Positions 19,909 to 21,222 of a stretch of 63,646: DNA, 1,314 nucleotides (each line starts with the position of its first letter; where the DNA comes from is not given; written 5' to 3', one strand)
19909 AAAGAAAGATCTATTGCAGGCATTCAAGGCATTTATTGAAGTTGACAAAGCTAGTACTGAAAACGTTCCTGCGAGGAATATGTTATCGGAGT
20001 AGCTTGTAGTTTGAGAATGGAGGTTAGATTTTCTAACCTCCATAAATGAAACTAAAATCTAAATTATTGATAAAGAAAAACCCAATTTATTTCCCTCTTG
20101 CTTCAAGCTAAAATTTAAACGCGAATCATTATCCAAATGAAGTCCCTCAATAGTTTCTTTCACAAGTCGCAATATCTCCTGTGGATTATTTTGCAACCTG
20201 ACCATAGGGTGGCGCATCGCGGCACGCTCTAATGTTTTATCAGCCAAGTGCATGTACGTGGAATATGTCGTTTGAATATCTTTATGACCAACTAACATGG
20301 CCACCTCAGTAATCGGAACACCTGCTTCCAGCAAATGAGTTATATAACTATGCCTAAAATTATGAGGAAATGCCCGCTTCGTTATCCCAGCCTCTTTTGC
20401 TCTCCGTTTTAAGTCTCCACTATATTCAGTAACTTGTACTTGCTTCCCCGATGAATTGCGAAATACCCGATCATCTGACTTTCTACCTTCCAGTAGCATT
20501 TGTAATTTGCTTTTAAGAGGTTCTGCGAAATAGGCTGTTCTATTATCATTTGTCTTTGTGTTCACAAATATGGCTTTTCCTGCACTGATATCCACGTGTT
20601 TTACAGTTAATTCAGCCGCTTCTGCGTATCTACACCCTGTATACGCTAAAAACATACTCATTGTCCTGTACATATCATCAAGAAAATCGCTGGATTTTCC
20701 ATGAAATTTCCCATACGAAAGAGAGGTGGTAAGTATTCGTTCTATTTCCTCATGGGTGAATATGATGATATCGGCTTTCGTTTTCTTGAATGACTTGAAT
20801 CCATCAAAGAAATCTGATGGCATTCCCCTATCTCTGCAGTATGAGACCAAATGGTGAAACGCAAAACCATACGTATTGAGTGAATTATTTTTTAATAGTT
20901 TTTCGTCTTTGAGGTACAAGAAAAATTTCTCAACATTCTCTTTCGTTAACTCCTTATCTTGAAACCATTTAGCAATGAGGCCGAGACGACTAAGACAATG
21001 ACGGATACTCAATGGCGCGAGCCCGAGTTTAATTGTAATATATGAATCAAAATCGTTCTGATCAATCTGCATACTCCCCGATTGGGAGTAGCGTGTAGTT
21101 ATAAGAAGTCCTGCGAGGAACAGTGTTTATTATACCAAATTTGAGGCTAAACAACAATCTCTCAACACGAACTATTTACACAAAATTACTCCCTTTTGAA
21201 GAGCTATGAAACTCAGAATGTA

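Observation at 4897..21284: Two sibling integrase elements stacked in tandem in the 3' end of ftsZ, with an att core that encodes the FtsA-docking peptide of FtsZ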

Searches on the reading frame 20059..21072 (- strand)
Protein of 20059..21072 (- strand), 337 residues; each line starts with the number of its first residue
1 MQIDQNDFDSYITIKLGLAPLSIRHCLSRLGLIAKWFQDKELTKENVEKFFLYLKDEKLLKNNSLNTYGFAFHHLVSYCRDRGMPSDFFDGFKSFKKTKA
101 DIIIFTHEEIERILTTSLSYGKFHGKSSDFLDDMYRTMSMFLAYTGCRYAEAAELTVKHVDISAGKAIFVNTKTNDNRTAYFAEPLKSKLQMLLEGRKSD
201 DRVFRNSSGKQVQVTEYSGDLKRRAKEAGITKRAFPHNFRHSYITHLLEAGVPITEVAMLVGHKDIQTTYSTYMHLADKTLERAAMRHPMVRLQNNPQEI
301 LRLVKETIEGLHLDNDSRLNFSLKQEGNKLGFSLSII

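Call 13: find_homologous_proteins(query=window:20059-21072:-, max_evalue=1e-10)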
Query window:20059-21072:- (337 aa): 304 proteins with E <= 1e-10 among 2176 candidates; the best 120 are listed.
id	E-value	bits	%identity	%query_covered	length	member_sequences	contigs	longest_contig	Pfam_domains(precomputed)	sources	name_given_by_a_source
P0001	3.5e-223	758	100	100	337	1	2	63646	PF00589.28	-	-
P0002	6.9e-171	586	76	100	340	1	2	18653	PF00589.28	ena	-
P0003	1.1e-169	582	76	100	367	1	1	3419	PF00589.28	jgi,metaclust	metaclust:\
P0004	1.8e-169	581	77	99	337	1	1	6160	PF00589.28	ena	-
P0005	8.3e-167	572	74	100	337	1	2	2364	PF00589.28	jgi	-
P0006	7.9e-166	569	75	99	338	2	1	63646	PF00589.28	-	-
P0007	2.6e-161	554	73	99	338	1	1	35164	PF00589.28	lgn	-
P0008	4.5e-161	553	73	100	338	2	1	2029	PF00589.28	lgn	-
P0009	1.0e-160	552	72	100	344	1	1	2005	PF00589.28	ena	-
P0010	1.5e-160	552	73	100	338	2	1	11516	PF00589.28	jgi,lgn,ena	-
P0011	7.5e-160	549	71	100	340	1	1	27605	PF00589.28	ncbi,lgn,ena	-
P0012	4.1e-159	547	73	100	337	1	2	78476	PF00589.28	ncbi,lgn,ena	-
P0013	1.0e-157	542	72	100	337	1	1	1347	PF00589.28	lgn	-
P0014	5.2e-157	540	73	97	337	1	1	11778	PF00589.28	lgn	-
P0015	3.6e-156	537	70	100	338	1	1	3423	PF00589.28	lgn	-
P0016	9.3e-156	536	69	100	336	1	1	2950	PF00589.28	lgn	-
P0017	3.0e-155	534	71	99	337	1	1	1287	PF00589.28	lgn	-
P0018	4.6e-155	534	70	99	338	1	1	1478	PF00589.28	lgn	-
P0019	2.2e-154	532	71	100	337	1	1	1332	PF00589.28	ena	-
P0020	3.8e-154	531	69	99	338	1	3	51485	PF00589.28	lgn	-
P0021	4.3e-154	531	69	100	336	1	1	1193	PF00589.28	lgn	-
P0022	5.2e-154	530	71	99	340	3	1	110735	PF00589.28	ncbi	-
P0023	3.7e-153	527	69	100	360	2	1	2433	PF00589.28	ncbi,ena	-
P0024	3.9e-153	527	74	95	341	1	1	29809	PF00589.28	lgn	-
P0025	7.0e-153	527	70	100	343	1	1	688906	PF00589.28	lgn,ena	-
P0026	1.2e-152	526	70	100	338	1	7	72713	PF00589.28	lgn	-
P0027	1.2e-152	526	71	100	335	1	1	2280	PF00589.28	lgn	-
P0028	4.0e-152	524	69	100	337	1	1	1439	PF00589.28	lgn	-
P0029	8.3e-152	523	70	100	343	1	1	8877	PF00589.28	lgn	-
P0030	1.2e-151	523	69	100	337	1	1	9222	PF00589.28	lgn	-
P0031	1.5e-151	522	71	100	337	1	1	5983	PF00589.28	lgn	-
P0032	2.5e-151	521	70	100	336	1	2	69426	PF00589.28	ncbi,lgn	-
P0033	3.3e-151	521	70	100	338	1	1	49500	PF00589.28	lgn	-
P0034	5.8e-151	520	69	100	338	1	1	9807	PF00589.28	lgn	-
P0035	2.0e-150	518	69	100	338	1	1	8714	PF00589.28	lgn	-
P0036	4.1e-150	517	68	100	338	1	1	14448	PF00589.28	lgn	-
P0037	6.1e-150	517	68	100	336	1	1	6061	PF00589.28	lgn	-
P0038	6.1e-150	517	69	100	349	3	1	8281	PF00589.28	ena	-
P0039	7.2e-150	517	69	99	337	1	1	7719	PF00589.28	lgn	-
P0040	7.5e-150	517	68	100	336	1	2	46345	PF00589.28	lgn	-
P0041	8.6e-150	516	67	100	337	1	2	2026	PF00589.28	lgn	-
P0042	2.6e-149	515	68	100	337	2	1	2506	PF00589.28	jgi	-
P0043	2.8e-149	515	67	99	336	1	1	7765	PF00589.28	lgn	-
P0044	3.0e-149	515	68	100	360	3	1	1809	PF00589.28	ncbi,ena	ncbi:MAG: tyrosine-type recombinase/integrase [Patescibacteria group bacterium]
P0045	5.6e-149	514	69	99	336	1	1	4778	PF00589.28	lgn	-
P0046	7.1e-149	513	68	100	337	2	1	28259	PF00589.28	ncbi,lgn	-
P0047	2.2e-148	512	66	100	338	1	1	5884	PF00589.28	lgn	-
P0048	2.4e-148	512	67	100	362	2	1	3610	PF00589.28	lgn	-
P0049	3.4e-148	511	70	99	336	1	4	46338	PF00589.28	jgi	jgi:integrase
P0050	5.3e-148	511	68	99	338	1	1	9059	PF00589.28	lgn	-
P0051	7.0e-148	510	69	100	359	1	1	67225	PF00589.28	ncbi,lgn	-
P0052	7.8e-148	510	68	100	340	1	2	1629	PF00589.28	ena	-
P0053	9.9e-148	510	72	92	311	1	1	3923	PF00589.28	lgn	-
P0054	1.9e-147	509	68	99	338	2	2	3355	PF00589.28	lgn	-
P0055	2.6e-147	508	70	98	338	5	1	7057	PF00589.28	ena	-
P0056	3.2e-147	508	69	100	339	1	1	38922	PF00589.28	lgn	-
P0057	8.9e-147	506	67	100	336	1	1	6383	PF00589.28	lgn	-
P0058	2.3e-146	505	67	100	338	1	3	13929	PF00589.28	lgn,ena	-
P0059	4.4e-146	504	67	100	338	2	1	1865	PF00589.28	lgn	-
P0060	4.5e-146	504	69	100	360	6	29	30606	PF00589.28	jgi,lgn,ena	-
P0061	4.6e-146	504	67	100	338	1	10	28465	PF00589.28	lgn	-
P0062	6.0e-146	504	67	99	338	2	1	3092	PF00589.28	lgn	-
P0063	7.1e-146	504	67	99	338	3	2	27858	PF00589.28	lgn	-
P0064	1.0e-145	503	67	100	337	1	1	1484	PF00589.28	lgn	-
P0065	1.3e-145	503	68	99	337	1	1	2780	PF00589.28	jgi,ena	-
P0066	2.0e-145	502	68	100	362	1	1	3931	PF00589.28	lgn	-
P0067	3.4e-145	501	67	100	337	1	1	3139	PF00589.28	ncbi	-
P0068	4.0e-145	501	73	89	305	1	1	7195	PF00589.28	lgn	-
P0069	1.1e-144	500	67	100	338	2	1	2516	PF00589.28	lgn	-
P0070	1.4e-144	499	68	96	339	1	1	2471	PF00589.28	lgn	-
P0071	3.0e-144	498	68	100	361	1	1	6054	PF00589.28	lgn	-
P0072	3.6e-144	498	67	100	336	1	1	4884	PF00589.28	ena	-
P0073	3.8e-144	498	66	100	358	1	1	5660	PF00589.28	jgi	jgi:site-specific recombinase XerD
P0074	4.2e-144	498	67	100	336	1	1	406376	PF00589.28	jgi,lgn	-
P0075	6.2e-144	497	68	99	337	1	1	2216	PF00589.28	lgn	-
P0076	6.6e-144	497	66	100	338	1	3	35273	PF00589.28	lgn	-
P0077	6.8e-144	497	66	100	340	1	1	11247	PF00589.28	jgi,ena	-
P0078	7.8e-144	497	65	100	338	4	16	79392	PF00589.28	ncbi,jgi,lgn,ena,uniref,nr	ncbi:MAG: Tyrosine recombinase XerD [Candidatus Gottesmanbacteria bacterium GW2011_GWA2_47_9]|uniref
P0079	1.0e-143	496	68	100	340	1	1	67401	PF00589.28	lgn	-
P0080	1.2e-143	496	66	99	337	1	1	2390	PF00589.28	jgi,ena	jgi:integrase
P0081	1.3e-143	496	64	100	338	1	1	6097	PF00589.28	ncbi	-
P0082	1.4e-143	496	68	100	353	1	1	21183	PF00589.28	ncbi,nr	ncbi:MAG TPA: tyrosine-type recombinase/integrase [Patescibacteria group bacterium]|nr:tyrosine-type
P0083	1.5e-143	496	66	100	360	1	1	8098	PF00589.28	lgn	-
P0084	1.7e-143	496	68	100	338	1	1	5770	PF00589.28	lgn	-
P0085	2.0e-143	495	67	97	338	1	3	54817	PF00589.28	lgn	-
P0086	2.3e-143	495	68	99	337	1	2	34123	PF00589.28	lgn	-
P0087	2.6e-143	495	66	100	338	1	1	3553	PF00589.28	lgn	-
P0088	6.0e-143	494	67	100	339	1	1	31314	PF00589.28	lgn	-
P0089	6.9e-143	494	66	99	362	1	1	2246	PF00589.28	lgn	-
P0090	7.1e-143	494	65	99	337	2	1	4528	PF00589.28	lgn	-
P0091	7.5e-143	494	66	100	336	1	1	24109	PF00589.28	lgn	-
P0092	9.4e-143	493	66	100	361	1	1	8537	PF00589.28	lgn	-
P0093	1.8e-142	492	64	99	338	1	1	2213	PF00589.28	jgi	-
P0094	1.9e-142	492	66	100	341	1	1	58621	PF00589.28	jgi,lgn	-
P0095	4.6e-142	491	67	100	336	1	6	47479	PF00589.28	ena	-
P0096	4.9e-142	491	66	100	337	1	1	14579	PF00589.28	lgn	-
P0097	6.8e-142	490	66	100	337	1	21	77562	PF00589.28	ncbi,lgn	-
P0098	8.3e-142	490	66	100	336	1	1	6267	PF00589.28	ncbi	-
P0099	9.4e-142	490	65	100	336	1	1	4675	PF00589.28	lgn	-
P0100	1.2e-141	490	67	100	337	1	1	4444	PF00589.28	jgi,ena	-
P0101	1.2e-141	490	64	100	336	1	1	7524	PF00589.28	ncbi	-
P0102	1.7e-141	489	67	100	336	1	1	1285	PF00589.28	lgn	-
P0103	1.7e-141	489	64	100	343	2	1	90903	PF00589.28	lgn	-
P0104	2.5e-141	489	67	98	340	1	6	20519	PF00589.28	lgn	-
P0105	4.1e-141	488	64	99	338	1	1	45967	PF00589.28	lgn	-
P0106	5.4e-141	488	65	100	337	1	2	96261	PF00589.28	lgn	-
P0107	8.0e-141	487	67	100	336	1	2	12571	PF00589.28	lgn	-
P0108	8.7e-141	487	66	98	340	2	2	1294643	PF00589.28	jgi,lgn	jgi:integrase/recombinase XerD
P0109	1.1e-140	487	68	92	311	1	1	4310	PF00589.28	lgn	-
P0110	1.9e-140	486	64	100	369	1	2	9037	PF00589.28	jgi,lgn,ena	-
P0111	1.9e-140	486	64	99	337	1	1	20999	PF00589.28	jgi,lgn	jgi:site-specific recombinase XerD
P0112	2.8e-140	485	66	100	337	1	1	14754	PF00589.28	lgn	-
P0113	3.0e-140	485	66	100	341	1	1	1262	PF00589.28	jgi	jgi:integrase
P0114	3.2e-140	485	64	100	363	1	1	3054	PF00589.28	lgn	-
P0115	3.6e-140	485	64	99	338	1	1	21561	PF00589.28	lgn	-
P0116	3.8e-140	485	65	100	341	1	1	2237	PF00589.28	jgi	-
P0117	5.3e-140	484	68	92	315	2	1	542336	PF00589.28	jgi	jgi:integrase/recombinase XerD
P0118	5.3e-140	484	64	99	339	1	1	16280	PF00589.28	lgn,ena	-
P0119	6.7e-140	484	64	99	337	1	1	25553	PF00589.28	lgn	-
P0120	1.2e-139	483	65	100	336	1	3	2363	PF00589.28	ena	-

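Call 15: find_related_loci(query=A2, collection=genome_contigs, flank=10000)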
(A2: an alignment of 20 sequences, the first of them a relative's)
Query A2 (337 aa) in genome_contigs; peptide patterns used: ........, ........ (x = any residue, [..] = any of these).
24 stretches matched a pattern; 14 encode a relative of the query (tblastn E <= 1e-3); 14 distinct loci.
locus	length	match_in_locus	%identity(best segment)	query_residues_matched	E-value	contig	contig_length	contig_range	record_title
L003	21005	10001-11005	73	1-336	1e-168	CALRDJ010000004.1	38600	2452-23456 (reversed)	MAG: Candidatus Levybacteria bacterium GW2011_GWA1_37_16 isolate TH-11nov19-213 genome assembly, contig: TH-11nov19-C235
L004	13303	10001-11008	71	1-336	2e-168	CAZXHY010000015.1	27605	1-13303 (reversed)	MAG TPA_asm: uncultured Gammaproteobacteria bacterium isolate ERP113451_co3_13 genome assembly, contig: NODE_1183_length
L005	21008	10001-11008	71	1-335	1e-162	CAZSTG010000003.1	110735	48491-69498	MAG TPA_asm: uncultured Gammaproteobacteria bacterium isolate SRP294416_co1_745 genome assembly, contig: NODE_150_length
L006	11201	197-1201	70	1-336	2e-160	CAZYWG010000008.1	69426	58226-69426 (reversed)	MAG TPA_asm: uncultured Gammaproteobacteria bacterium isolate SRP200132_co1_187 genome assembly, contig: NODE_531_length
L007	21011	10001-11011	68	1-337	4e-158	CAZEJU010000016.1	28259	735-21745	MAG TPA_asm: uncultured Gammaproteobacteria bacterium isolate binchicken_co105_439 genome assembly, contig: NODE_2072_le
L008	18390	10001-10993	70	1-330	1e-156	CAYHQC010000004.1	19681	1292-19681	MAG TPA_asm: uncultured Gammaproteobacteria bacterium isolate ERP119705_co15_352 genome assembly, contig: NODE_2654_leng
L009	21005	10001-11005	69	1-336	2e-156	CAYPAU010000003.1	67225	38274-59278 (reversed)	MAG TPA_asm: uncultured Gammaproteobacteria bacterium isolate SRP269290_co3_1059 genome assembly, contig: NODE_308_lengt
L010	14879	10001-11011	68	1-336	1e-154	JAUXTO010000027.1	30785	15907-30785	MAG: Candidatus Gottesmanbacteria bacterium isolate C13_maxbin.100 C13_k141_119592, whole genome shotgun sequence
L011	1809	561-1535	69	1-326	5e-167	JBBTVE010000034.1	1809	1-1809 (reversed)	MAG: Patescibacteria group bacterium isolate H52-bin098_1 H52_bin098_1_000000000034, whole genome shotgun sequence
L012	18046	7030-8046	68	1-336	2e-153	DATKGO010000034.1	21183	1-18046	MAG TPA_asm: Patescibacteria group bacterium isolate SMAG_U14553 k141_50429, whole genome shotgun sequence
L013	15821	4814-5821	64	1-337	3e-148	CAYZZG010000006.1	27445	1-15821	MAG TPA_asm: uncultured Gammaproteobacteria bacterium isolate binchicken_co251_287 genome assembly, contig: NODE_2384_le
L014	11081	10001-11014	64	1-337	3e-143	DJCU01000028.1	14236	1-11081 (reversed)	MAG TPA_asm: Candidatus Gottesmanbacteria bacterium UBA5942 UBA5942_contig_695, whole genome shotgun sequence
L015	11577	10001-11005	60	1-336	3e-135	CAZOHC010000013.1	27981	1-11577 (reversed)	MAG TPA_asm: uncultured Gammaproteobacteria bacterium isolate SRP144015_co1_130 genome assembly, contig: NODE_867_length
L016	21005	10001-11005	58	1-337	2e-126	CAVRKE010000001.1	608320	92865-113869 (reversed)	MAG: Candidatus Levybacteria bacterium isolate MFD01476.bin.1.95 genome assembly, contig: contig_20563, whole genome sho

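Call 27: find_related_loci(query=A2, collection=viral_contigs, flank=10000)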
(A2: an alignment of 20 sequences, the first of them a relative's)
Query A2 (337 aa) in viral_contigs; peptide patterns used: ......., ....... (x = any residue, [..] = any of these).
25 stretches matched a pattern; 4 encode a relative of the query (tblastn E <= 1e-3); 4 distinct loci.
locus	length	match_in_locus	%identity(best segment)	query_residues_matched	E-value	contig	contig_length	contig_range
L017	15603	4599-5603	65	1-336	3e-150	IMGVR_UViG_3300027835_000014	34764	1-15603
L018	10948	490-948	28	105-269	6e-10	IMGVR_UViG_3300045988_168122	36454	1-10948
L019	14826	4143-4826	23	41-268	1e-6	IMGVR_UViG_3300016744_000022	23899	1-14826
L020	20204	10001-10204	26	203-269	2e-4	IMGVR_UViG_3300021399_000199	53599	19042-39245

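Call 33: search_protein_families(library=phrogs, proteins=[L017:6303-7385:+, L017:8250-9677:-, L017:9917-10963:-, L017:11029-11394:-, L017:11398-12573:-, L017:12586-13449:-, L017:13733-14788:-, L017:14791-15576:-, L017:1470-2390:-, L017:680-1372:-], max_evalue=0.001)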
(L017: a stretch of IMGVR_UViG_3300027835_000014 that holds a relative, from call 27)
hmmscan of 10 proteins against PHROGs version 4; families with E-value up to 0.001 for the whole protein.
L017:6303-7385:+ (360 aa): 3 families
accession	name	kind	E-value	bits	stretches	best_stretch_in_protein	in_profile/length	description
phrog_1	-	integration and excision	1.2e-24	88.6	1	8-293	172-450/611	integrase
phrog_216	-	integration and excision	2.8e-17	63.7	1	132-293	75-238/301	integrase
phrog_7685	-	integration and excision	7e-09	36.6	1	157-275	103-218/240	integrase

L017:8250-9677:- (475 aa): 0 families

L017:9917-10963:- (348 aa): 0 families

L017:11029-11394:- (121 aa): 0 families

L017:11398-12573:- (391 aa): 0 families

L017:12586-13449:- (287 aa): 5 families
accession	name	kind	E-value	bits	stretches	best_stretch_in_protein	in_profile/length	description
phrog_3398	-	head and packaging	7.6e-10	39.6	1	24-168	36-170/359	virion structural protein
phrog_9017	-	tail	4.5e-08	34.6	1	173-265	47-140/159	tail fiber protein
phrog_19200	-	head and packaging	6.1e-06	26.7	1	179-285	166-266/268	virion structural protein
phrog_7760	-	tail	1.5e-05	26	1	185-278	122-213/223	tail fiber protein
phrog_22179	-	tail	3.3e-05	24.5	1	189-269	148-227/244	tail fiber protein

L017:13733-14788:- (351 aa): 0 families

L017:14791-15576:- (261 aa): 3 families
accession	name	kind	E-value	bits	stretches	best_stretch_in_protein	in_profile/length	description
phrog_33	-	tail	1.2e-19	71.8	1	10-211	65-239/651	distal tail protein Dit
phrog_5577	-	tail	1.7e-17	64.8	1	132-259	171-295/295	minor tail protein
phrog_106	-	tail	0.00062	20.1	1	23-254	88-312/329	minor tail protein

L017:1470-2390:- (306 aa): 1 family
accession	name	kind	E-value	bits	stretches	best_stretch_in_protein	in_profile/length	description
phrog_3243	-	unknown function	7.3e-80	269.3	1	3-296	8-293/293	-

L017:680-1372:- (230 aa): 0 families

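Call 63: search_protein_families(library=phrogs, proteins=[window:20059-21072:-], max_evalue=0.001)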
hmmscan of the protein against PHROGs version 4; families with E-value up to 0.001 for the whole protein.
window:20059-21072:- (337 aa): 6 families
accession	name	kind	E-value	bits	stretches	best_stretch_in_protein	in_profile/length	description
phrog_1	-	integration and excision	1.1e-41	144.8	1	17-286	181-445/611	integrase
phrog_216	-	integration and excision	2.2e-28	100.2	1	97-287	48-235/301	integrase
phrog_7685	-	integration and excision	4.4e-13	50.3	1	200-285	150-232/240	integrase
phrog_23271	-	unknown function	7.8e-07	30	1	235-275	10-49/67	-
phrog_7269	-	integration and excision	1.8e-05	25.5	1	219-290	15-83/89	integrase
phrog_25190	-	integration and excision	0.00046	21.5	1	221-282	35-95/109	integrase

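Call 64: search_solved_structures(query=window:20059-21072:-, max_evalue=0.001)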
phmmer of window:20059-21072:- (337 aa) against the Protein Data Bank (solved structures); distinct sequences matched with E-value up to 0.001: 13.
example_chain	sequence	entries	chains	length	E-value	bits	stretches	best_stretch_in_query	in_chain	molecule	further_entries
2a3v_A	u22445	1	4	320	3.1e-12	49.6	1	220-280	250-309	site-specific recombinase IntI4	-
4a8e_A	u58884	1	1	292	3.3e-12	49.6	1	75-290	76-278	PROBABLE TYROSINE RECOMBINASE XERC-LIKE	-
5hxy_A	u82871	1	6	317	9.3e-12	48.1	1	133-288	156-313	Tyrosine recombinase XerA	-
1a0p_A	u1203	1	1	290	1.6e-10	44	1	138-282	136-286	SITE-SPECIFIC RECOMBINASE XERD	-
5dcf_A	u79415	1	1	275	1.7e-10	43.9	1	138-288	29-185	Tyrosine recombinase XerD,DNA translocase FtsK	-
3nkh_A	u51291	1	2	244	5e-10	42.4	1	196-279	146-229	Integrase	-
9i5v_14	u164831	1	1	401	3.2e-07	33.2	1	137-326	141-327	Ribosome-associated translation inhibitor RaiA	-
5dor_A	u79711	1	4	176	6.3e-07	32.2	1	134-290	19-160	Integrase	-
1aih_A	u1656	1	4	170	2.7e-06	30.1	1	143-290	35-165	HP1 INTEGRASE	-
5c6k_A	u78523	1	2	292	2.9e-06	30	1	134-290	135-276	Integrase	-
6en0_A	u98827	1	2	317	0.00026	23.6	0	224-278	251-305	Int protein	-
6emy_A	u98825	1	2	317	0.00026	23.6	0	224-278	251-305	Int protein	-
6emz_A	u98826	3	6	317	0.00058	22.5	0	224-278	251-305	Int protein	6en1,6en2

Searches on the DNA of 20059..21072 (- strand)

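Call 42: search_rna_families(sources=[L003, L005, L008, L009, L016, L007], threshold=gathering)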
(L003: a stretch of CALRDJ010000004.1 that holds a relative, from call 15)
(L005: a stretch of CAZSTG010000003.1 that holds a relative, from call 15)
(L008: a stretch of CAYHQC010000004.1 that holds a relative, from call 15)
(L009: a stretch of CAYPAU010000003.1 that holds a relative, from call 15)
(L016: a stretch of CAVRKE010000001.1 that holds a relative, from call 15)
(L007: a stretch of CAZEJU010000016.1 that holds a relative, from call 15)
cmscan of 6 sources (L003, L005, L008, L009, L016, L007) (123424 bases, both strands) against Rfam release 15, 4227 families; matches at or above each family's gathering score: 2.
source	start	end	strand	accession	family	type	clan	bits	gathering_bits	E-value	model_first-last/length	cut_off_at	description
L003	12124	12234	+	RF03000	LOOT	Gene; sRNA;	-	77.9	46.4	1.2e-12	1-121/121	no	LOOT RNA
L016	7391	7500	+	RF03000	LOOT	Gene; sRNA;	-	69.2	46.4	1.2e-10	1-121/121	no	LOOT RNA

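Call 55: search_rna_families(sources=[L004, L006, L010, L012, L013, L014, L015, L017], threshold=gathering)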
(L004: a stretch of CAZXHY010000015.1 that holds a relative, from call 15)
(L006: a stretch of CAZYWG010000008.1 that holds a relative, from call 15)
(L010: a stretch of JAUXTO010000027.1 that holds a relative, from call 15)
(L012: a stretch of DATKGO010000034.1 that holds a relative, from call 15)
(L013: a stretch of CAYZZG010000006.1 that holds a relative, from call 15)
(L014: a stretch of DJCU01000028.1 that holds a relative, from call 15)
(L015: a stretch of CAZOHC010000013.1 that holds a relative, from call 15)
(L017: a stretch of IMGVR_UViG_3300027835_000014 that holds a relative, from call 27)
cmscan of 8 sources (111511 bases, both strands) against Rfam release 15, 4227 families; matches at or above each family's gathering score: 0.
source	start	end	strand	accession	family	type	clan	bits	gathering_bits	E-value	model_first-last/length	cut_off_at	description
